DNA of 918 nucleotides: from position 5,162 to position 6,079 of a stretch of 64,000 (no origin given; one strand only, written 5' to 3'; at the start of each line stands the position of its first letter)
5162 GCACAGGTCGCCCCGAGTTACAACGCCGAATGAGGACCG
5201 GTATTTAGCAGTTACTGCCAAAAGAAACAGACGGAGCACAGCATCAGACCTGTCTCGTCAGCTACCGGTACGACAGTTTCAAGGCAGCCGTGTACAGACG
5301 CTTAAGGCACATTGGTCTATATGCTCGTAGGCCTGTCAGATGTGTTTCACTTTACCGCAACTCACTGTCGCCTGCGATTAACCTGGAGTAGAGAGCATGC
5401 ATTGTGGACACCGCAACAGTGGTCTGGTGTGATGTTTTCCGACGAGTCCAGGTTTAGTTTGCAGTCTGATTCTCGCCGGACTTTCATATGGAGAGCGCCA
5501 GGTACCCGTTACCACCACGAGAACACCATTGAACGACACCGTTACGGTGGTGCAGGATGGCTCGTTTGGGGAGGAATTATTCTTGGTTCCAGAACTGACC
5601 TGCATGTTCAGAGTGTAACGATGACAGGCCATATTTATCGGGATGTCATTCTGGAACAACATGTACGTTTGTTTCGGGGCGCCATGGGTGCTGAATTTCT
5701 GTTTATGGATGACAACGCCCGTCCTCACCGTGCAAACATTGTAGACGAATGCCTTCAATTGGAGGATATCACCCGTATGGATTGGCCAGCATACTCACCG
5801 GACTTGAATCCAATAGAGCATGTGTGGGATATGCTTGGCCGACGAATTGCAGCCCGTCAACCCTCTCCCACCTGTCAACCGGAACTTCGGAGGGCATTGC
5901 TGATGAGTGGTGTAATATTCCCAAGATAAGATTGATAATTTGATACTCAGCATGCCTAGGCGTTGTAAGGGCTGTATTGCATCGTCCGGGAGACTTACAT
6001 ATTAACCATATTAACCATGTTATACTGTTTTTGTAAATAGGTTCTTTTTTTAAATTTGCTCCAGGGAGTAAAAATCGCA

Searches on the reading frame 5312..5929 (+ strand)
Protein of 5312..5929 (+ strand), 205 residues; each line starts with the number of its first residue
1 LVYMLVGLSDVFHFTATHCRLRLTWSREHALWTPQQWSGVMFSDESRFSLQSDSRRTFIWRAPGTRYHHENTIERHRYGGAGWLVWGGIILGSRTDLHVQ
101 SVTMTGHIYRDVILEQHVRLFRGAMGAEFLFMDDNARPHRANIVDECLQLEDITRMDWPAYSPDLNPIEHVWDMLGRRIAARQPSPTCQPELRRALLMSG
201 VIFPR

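Call 15: search_protein_families(library=pfam, proteins=[window:5312-5929:+], max_evalue=0.01)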
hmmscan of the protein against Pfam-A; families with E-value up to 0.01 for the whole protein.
window:5312-5929:+ (205 aa): 1 family
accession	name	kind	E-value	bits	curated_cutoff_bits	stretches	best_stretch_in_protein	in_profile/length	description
PF13358.12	DDE_3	-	5.2e-15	56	28.6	1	40-184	2-138/146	DDE superfamily endonuclease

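Call 25: find_homologous_proteins(query=window:5312-5929:+, max_evalue=1e-10)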
Query window:5312-5929:+ (205 aa): 6998 proteins with E <= 1e-10 among 7403 candidates; the best 120 are listed.
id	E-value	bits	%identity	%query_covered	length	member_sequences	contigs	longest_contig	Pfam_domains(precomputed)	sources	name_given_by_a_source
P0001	1.5e-130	451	89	77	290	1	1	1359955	PF01498.25,PF13358.13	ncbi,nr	ncbi:transposable element Tc3 transposase [Trichonephila clavipes]|nr:transposable element Tc3 trans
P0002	7.3e-118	410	96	90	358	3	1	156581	PF01498.25,PF13358.13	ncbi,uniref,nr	ncbi:Transposable element Tcb1 transposase [Araneus ventricosus]|uniref:Transposable element Tcb1 tr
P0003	1.6e-116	405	95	90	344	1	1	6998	PF13358.13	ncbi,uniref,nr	ncbi:Transposable element Tcb1 transposase [Araneus ventricosus]|uniref:Transposable element Tcb1 tr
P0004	4.9e-116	404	93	90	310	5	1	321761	PF01498.25,PF13358.13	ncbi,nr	ncbi:transposable element Tcb1 transposase [Trichonephila clavipes]|nr:transposable element Tcb1 tra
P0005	1.4e-115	402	87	99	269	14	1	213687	PF13358.13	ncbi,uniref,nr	ncbi:Transposable element Tcb2 transposase [Araneus ventricosus]|uniref:Transposable element Tcb2 tr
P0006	2.1e-115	402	93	90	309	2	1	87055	PF01498.25,PF13358.13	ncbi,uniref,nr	ncbi:Transposable element Tcb1 transposase [Araneus ventricosus]|uniref:Transposable element Tcb1 tr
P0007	2.7e-115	401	93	90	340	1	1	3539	PF01498.25,PF13358.13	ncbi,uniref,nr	ncbi:Transposable element Tcb1 transposase [Araneus ventricosus]|uniref:Transposable element Tcb1 tr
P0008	5.2e-115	400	94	90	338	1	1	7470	PF01498.25,PF13358.13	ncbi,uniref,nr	ncbi:Transposable element Tcb2 transposase [Araneus ventricosus]|uniref:Transposable element Tcb2 tr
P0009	7.2e-115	400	89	94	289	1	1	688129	PF01498.25,PF13358.13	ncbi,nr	ncbi:transposable element Tcb1 transposase [Trichonephila clavipes]|nr:transposable element Tcb1 tra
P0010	7.7e-115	400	94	90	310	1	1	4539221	PF13358.13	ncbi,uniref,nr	ncbi:Transposable element Tcb2 transposase [Araneus ventricosus]|uniref:Transposable element Tcb2 tr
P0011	5.2e-114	397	89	94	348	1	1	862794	PF01498.25,PF13358.13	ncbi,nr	ncbi:transposable element Tcb1 transposase [Trichonephila clavipes]|nr:transposable element Tcb1 tra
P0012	1.4e-113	396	89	94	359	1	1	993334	PF01498.25,PF13358.13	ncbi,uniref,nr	ncbi:transposable element Tcb1 transposase [Trichonephila clavipes]|uniref:Transposable element Tcb1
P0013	1.6e-113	395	88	96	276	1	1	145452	PF01498.25,PF13358.13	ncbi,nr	ncbi:transposable element Tc3 transposase [Trichonephila clavipes]|nr:transposable element Tc3 trans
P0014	2.6e-113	395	89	94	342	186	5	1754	PF01498.25,PF13565.13,PF13358.13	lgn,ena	-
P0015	4.8e-113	394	89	94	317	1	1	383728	PF01498.25,PF13358.13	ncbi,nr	ncbi:transposable element Tcb1 transposase [Trichonephila clavipes]|nr:transposable element Tcb1 tra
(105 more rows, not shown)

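Call 51: find_encoding_contigs(protein=P0002, flank=10000, max_places=3)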
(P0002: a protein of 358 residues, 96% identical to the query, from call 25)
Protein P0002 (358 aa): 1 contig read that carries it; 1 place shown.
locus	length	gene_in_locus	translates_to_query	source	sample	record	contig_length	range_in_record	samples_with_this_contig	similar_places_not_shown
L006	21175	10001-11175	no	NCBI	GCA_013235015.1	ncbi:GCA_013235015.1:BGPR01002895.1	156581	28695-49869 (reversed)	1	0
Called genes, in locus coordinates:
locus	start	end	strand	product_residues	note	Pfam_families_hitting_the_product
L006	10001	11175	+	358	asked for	PF01498:HTH_Tnp_Tc3_2, PF13358:DDE_3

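Call 52: find_encoding_contigs(protein=P0014, flank=10000, max_places=6)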
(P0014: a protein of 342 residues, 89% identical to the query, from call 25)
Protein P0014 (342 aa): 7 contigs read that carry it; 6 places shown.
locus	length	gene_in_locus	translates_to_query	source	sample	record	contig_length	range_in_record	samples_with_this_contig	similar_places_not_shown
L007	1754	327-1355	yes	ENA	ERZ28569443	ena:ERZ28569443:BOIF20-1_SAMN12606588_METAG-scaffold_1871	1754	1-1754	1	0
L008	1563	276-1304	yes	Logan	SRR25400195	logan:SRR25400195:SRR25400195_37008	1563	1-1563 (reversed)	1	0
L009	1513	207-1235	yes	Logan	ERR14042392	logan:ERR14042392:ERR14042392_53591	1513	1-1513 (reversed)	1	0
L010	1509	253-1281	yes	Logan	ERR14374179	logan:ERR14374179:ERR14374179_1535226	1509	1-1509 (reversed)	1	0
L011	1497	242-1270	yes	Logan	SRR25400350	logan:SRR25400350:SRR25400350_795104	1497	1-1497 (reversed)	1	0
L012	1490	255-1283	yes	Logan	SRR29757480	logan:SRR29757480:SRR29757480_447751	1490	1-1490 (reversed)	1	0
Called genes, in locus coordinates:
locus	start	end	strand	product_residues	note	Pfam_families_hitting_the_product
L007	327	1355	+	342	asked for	PF13565:HTH_32 (weak), PF01498:HTH_Tnp_Tc3_2, PF13358:DDE_3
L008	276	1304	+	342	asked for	PF13565:HTH_32 (weak), PF01498:HTH_Tnp_Tc3_2, PF13358:DDE_3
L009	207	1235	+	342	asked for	PF13565:HTH_32 (weak), PF01498:HTH_Tnp_Tc3_2, PF13358:DDE_3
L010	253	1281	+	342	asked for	PF13565:HTH_32 (weak), PF01498:HTH_Tnp_Tc3_2, PF13358:DDE_3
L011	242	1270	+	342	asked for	PF13565:HTH_32 (weak), PF01498:HTH_Tnp_Tc3_2, PF13358:DDE_3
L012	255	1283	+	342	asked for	PF13565:HTH_32 (weak), PF01498:HTH_Tnp_Tc3_2, PF13358:DDE_3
